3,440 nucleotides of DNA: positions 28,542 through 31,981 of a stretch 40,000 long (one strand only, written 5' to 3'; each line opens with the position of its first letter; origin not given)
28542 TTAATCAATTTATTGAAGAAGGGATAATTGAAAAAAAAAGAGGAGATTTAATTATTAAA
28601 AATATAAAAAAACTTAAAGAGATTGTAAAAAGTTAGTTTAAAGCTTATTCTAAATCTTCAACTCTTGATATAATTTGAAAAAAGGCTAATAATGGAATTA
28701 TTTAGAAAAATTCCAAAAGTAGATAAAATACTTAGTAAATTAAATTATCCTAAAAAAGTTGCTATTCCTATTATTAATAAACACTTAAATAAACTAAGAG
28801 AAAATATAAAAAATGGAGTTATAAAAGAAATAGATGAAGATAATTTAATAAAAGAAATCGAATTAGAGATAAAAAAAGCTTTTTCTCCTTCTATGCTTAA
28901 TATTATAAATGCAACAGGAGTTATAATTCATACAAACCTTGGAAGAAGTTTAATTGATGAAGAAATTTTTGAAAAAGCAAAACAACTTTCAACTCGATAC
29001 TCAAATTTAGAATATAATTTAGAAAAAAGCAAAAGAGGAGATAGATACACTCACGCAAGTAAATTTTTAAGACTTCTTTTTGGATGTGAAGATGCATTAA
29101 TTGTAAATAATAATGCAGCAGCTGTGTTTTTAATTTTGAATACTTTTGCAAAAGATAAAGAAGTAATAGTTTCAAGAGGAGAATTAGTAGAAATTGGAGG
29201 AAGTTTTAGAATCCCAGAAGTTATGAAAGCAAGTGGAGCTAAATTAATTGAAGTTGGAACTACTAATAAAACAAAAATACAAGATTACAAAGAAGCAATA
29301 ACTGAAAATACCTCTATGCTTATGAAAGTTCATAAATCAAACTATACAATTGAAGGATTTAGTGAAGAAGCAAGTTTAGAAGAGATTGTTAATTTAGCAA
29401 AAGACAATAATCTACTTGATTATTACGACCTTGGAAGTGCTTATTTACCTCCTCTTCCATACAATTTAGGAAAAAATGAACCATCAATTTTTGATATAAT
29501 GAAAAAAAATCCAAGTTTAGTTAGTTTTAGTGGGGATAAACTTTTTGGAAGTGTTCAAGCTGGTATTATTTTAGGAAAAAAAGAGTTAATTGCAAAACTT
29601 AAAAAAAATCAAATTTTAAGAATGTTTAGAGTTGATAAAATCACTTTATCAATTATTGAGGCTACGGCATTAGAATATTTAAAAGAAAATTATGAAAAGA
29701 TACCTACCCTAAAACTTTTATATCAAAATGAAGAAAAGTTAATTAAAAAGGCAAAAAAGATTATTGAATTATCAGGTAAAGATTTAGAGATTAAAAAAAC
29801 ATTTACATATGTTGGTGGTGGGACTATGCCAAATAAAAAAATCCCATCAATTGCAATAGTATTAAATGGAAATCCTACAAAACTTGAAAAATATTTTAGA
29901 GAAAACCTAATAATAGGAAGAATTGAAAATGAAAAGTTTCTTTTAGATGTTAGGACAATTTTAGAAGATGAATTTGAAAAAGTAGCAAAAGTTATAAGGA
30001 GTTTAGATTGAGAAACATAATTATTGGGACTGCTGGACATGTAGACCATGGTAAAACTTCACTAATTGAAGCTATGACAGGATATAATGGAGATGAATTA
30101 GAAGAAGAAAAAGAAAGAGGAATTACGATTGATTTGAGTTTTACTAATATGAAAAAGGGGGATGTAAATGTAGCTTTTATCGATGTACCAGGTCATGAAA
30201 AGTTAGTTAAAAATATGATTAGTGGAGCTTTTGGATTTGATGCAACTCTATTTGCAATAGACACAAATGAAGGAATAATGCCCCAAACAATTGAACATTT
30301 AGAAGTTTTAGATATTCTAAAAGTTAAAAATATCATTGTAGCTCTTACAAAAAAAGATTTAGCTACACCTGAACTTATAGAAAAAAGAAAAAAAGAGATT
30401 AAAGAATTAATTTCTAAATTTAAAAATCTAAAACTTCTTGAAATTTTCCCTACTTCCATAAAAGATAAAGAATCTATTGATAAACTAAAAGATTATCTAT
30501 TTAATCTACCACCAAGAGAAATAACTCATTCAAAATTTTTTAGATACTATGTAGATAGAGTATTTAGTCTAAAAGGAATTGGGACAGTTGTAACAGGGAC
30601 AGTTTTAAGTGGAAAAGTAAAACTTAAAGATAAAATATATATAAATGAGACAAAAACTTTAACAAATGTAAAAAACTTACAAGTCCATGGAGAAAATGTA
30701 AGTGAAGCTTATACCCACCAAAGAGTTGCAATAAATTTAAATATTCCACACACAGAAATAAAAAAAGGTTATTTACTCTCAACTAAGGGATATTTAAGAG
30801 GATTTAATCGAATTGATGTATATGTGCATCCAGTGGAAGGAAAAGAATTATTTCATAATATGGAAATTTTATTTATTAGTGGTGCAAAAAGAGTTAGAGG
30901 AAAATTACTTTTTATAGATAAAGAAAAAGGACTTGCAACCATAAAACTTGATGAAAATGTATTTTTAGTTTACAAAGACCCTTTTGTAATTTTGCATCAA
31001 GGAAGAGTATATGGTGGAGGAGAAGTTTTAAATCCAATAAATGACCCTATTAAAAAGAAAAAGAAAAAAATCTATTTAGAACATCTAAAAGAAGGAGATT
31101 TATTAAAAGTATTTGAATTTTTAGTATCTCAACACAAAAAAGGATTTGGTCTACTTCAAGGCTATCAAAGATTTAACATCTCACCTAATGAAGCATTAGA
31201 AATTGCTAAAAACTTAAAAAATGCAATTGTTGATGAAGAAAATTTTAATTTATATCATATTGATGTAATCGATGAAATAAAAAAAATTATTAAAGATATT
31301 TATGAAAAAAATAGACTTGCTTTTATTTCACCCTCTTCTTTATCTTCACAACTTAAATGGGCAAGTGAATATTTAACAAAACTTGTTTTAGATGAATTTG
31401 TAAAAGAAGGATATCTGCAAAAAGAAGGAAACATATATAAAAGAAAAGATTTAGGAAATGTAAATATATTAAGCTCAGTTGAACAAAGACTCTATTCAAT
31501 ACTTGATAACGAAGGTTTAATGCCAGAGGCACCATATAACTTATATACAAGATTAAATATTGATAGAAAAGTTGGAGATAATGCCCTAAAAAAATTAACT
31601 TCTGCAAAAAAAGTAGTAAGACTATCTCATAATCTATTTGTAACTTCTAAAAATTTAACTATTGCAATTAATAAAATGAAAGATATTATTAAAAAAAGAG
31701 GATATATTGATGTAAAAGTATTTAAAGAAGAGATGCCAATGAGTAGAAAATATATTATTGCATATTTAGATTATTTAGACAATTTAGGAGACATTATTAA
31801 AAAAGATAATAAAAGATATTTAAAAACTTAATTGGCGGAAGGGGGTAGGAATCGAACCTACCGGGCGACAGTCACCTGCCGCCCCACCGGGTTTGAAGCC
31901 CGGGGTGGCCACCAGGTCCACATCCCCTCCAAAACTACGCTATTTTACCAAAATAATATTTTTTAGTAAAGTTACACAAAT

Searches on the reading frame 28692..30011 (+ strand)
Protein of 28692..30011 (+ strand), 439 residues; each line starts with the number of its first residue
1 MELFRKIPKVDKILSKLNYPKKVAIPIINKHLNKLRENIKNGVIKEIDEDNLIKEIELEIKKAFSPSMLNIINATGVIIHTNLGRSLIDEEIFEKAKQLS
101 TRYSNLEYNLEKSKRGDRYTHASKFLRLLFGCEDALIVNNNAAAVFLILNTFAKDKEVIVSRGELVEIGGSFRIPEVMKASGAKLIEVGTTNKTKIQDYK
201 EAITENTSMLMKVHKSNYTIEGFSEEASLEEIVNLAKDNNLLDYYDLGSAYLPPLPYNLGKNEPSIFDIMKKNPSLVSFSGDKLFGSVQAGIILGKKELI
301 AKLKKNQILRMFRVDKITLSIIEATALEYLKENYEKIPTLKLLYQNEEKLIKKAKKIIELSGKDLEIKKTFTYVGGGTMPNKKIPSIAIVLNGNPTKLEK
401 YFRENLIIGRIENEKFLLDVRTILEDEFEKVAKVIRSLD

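Call 8: search_protein_families(library=pfam, proteins=[window:28692-30011:+])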
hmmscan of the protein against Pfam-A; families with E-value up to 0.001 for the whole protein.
window:28692-30011:+ (439 aa): 2 families
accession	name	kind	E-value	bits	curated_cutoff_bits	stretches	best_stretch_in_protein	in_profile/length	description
PF03841.19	SelA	-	1.8e-136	455.5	22.8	1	71-423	1-366/367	L-seryl-tRNA selenium transferase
PF00266.25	Aminotran_5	-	0.00045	19.7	21.5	0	141-307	75-225/371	Aminotransferase class-V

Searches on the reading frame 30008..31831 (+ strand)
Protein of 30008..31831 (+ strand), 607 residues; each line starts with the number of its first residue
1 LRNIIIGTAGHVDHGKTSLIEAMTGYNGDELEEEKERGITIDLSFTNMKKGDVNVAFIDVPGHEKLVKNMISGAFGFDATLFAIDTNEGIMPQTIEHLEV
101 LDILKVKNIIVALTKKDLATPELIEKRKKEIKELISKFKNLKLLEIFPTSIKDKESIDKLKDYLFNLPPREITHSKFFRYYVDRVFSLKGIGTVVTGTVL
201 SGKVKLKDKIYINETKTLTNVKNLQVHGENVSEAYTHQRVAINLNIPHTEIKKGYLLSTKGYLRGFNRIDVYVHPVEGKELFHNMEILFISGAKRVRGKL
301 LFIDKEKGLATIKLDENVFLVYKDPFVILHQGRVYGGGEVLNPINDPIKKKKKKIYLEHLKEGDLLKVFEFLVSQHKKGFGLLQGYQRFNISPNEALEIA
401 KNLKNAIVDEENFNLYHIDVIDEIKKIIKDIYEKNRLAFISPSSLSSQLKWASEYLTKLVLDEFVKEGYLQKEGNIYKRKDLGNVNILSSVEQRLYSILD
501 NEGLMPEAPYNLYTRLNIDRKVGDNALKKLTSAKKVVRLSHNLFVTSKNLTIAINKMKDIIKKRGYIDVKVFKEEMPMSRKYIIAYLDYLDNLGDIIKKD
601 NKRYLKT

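Call 8: search_protein_families(library=pfam, proteins=[window:30008-31831:+])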
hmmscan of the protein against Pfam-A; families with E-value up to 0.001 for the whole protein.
window:30008-31831:+ (607 aa): 6 families
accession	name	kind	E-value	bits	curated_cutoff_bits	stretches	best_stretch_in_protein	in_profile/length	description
PF00009.33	GTP_EFTU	-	4.5e-32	111.6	26.5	1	3-167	3-185/188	Elongation factor Tu GTP binding domain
PF09107.17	SelB-wing_3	-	4.2e-14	52.2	23.2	1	560-605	2-47/47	Elongation factor SelB, winged helix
PF03144.31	GTP_EFTU_D2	-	9.2e-11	42.5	30.3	1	192-256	1-71/73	Elongation factor Tu domain 2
PF01926.29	MMR_HSR1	-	1.5e-08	35.2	21.9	1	6-115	2-113/113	50S ribosome-binding GTPase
PF09439.16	SRPRB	-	0.00048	20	25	0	8-120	8-123/178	Signal recognition particle receptor beta subunit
PF25461.1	Beta-barrel_SelB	-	0.00058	20.5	27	0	277-343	10-76/80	Selenocysteine-specific elongation factor, beta-barrel domain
